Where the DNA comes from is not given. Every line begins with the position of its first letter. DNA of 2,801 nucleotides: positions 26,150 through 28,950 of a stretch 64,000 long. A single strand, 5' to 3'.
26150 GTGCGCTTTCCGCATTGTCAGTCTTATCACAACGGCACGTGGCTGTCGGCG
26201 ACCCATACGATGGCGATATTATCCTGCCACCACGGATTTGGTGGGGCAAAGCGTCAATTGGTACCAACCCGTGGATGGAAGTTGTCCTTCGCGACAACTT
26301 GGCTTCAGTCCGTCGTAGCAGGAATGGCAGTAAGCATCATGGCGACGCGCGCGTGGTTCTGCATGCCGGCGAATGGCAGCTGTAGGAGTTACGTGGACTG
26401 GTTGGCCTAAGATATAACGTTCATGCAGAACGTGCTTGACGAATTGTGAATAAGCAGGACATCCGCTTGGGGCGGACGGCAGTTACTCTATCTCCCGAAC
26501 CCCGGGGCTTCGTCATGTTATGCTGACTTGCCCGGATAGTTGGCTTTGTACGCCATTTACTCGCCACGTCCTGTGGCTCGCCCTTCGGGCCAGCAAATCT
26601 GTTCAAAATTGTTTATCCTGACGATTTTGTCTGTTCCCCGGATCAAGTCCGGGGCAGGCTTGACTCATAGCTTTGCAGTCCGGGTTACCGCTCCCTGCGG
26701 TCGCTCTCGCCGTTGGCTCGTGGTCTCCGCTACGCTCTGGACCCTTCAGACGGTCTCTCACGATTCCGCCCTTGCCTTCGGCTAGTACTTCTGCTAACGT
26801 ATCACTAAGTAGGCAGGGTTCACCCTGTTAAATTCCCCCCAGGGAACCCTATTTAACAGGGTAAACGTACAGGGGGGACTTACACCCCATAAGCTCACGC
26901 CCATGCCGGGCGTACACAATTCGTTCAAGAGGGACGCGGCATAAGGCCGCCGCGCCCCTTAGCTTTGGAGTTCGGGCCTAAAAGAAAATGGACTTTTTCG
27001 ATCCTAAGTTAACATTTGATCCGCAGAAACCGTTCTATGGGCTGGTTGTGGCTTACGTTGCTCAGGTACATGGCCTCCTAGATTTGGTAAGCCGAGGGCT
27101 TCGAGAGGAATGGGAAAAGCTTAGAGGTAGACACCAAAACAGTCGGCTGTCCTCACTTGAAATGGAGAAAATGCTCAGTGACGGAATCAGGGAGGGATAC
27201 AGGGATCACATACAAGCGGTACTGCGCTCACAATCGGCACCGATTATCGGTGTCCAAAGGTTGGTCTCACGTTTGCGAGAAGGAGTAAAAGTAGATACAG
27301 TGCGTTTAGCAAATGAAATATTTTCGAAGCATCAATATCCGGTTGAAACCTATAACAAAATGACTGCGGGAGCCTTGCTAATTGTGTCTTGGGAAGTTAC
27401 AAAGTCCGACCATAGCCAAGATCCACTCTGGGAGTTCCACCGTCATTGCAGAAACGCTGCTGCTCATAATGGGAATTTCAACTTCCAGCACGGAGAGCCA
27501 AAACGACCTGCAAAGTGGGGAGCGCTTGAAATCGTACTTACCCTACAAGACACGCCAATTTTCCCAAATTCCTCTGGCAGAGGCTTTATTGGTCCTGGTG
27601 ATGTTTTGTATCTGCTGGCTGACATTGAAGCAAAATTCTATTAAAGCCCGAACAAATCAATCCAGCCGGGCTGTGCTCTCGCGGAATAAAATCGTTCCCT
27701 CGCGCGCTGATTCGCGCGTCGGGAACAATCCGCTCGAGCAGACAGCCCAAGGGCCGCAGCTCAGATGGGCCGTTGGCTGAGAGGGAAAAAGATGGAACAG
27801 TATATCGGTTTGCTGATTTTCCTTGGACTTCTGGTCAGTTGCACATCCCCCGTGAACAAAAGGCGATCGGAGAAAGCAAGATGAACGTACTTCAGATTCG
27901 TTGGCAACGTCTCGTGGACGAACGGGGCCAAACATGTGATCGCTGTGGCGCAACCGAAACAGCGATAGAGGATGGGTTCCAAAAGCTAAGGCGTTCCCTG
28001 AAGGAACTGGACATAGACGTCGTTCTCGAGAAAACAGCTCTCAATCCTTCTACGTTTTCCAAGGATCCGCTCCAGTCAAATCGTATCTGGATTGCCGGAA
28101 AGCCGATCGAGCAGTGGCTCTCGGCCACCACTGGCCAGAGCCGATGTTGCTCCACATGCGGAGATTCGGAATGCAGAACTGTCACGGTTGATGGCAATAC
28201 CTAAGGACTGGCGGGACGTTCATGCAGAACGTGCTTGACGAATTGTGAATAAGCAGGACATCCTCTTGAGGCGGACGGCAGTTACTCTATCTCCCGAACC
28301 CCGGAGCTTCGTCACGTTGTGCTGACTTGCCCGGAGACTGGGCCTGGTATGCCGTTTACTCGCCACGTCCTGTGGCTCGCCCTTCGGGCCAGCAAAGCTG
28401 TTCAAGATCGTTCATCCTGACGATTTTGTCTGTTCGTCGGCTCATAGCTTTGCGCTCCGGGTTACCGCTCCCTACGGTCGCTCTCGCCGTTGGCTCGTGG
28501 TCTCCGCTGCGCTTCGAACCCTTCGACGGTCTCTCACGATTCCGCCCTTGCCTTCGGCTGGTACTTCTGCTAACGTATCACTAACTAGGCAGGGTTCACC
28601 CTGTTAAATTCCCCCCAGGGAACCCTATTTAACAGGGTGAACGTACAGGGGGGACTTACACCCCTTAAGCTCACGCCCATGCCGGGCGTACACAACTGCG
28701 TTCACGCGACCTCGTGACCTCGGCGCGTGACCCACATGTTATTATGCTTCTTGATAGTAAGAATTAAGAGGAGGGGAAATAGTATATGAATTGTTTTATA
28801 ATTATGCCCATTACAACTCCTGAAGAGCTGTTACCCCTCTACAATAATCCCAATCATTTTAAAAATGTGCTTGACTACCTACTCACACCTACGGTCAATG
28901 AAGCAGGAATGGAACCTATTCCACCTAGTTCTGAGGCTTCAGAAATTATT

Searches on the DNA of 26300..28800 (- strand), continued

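Call 58: search_with_rna_model(model_id=R1, source=window, max_evalue=1, show_alignments=2)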
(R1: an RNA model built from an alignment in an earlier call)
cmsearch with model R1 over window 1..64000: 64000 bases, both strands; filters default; matches with E-value up to 1: 2.
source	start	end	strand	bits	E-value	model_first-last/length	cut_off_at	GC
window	28228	28691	-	102.4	1.7e-32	1-299/299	no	0.57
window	26429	26915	-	102.1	2.3e-32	1-299/299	no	0.56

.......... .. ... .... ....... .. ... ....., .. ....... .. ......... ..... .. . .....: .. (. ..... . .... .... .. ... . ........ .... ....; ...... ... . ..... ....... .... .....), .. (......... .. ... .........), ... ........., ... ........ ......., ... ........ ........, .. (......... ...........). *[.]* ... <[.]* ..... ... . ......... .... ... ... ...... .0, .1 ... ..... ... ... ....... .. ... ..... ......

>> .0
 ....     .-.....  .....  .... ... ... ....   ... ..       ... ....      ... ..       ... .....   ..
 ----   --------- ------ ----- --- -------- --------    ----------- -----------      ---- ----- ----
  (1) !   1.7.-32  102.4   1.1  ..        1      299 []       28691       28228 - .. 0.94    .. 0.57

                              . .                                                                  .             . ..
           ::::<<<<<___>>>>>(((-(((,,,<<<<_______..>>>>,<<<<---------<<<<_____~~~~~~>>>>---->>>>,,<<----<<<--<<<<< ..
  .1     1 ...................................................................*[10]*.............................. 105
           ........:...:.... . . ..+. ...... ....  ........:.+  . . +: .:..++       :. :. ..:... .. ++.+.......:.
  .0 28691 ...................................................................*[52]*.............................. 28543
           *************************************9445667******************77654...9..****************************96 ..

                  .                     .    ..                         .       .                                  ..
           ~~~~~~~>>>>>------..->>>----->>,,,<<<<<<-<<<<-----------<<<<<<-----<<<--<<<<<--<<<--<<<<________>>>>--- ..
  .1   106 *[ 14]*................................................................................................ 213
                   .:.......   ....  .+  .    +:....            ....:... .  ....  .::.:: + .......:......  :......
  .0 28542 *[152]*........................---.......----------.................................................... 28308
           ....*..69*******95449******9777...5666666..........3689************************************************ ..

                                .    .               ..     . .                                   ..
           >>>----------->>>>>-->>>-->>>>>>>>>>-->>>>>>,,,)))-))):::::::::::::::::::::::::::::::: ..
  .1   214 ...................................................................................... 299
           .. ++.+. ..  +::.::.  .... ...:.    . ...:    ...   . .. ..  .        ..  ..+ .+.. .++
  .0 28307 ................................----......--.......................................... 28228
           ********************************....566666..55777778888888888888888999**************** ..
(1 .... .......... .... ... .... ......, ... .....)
